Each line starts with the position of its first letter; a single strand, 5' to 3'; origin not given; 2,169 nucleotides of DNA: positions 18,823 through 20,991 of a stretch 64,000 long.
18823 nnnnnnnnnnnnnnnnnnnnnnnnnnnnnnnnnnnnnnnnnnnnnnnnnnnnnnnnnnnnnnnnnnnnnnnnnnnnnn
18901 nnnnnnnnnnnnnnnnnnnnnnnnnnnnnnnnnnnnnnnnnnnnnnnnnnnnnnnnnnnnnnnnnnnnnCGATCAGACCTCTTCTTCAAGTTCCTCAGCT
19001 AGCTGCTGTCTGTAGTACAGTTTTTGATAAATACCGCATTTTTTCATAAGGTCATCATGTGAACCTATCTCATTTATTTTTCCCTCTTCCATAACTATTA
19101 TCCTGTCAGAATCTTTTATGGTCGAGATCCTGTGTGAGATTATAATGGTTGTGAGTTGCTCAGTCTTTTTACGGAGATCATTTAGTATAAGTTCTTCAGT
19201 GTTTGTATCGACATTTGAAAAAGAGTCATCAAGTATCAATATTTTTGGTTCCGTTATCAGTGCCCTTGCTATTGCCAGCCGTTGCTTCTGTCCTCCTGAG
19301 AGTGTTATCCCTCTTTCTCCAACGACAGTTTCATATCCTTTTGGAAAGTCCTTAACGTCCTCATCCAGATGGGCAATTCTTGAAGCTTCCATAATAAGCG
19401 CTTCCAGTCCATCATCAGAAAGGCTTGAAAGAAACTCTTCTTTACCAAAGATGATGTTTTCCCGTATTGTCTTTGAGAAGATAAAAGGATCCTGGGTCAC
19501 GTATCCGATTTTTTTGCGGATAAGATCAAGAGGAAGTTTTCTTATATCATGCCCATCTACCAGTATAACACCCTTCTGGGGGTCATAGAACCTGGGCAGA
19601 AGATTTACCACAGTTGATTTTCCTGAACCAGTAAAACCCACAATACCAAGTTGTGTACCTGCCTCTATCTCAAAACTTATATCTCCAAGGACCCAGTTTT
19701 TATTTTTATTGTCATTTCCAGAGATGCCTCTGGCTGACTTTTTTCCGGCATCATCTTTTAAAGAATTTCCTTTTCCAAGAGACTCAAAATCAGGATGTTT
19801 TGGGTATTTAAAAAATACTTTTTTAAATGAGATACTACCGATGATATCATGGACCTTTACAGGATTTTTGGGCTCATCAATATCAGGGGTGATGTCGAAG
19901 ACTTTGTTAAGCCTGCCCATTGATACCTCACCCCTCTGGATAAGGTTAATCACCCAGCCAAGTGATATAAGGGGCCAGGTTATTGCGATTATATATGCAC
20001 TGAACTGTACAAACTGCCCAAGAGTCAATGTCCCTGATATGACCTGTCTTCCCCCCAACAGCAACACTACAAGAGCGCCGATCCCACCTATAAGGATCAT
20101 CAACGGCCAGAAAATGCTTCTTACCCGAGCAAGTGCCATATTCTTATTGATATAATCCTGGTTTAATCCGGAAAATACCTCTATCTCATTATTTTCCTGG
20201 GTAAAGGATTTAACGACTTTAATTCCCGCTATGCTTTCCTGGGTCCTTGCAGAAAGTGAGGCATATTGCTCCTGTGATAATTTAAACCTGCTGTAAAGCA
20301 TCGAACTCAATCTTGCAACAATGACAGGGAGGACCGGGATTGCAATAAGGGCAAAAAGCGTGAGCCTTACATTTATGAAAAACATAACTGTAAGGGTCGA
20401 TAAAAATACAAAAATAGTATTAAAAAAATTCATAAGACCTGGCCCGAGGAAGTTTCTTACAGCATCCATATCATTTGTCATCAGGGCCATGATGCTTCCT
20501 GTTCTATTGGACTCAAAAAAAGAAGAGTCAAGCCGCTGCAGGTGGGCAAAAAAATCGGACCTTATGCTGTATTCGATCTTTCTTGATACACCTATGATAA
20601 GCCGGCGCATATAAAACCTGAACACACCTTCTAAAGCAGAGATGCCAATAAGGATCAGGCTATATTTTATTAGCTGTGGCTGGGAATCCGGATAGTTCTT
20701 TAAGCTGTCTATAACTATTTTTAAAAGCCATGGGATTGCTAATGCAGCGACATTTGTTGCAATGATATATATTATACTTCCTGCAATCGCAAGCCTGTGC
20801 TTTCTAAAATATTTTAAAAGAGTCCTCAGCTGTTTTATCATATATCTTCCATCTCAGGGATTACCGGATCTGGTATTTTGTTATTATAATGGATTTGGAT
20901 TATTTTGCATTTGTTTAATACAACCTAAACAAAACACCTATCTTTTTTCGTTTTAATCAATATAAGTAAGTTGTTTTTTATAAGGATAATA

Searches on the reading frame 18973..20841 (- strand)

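Call 68: search_protein_families(library=pfam, proteins=[window:18973-20841:-], max_evalue=0.0001)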
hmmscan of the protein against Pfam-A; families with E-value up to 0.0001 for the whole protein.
window:18973-20841:- (622 aa): 3 families
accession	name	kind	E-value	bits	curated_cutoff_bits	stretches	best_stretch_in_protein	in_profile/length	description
PF00664.28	ABC_membrane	-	3.3e-51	175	28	1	22-291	4-274/274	ABC transporter transmembrane region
PF00005.33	ABC_tran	-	1.4e-31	110.4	25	1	386-541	2-136/137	ABC transporter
PF02463.25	SMC_N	-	4e-05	23.6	40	0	513-585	136-212/220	RecF/RecN/SMC N terminal domain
